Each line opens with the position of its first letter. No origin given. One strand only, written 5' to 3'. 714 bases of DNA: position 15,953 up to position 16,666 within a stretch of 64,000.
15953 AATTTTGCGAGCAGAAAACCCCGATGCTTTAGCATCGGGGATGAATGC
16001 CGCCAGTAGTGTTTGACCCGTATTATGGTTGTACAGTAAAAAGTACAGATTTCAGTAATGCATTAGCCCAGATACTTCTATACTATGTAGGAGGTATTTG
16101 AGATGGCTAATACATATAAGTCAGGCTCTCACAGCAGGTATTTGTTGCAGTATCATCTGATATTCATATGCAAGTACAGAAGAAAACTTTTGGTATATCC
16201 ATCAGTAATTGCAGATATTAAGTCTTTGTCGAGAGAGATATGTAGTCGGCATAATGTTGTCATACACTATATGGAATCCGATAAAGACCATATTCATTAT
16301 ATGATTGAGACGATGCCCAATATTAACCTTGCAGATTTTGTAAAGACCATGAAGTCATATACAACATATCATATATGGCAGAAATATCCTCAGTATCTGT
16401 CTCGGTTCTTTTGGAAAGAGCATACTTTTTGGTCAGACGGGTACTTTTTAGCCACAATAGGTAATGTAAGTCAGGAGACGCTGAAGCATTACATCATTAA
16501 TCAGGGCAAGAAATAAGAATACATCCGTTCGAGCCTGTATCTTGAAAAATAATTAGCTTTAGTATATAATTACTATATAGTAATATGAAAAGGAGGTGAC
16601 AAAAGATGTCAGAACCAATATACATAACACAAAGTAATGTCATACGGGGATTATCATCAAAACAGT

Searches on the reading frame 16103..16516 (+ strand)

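Call 56: search_protein_families(library=pfam, proteins=[window:16103-16516:+], max_evalue=0.01)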
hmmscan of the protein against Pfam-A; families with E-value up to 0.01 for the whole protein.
window:16103-16516:+ (137 aa): 1 family
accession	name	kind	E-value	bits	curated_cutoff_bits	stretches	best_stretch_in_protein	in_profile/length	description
PF01797.21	Y1_Tnp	-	5.3e-33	114.1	23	1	12-134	2-121/121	Transposase IS200 like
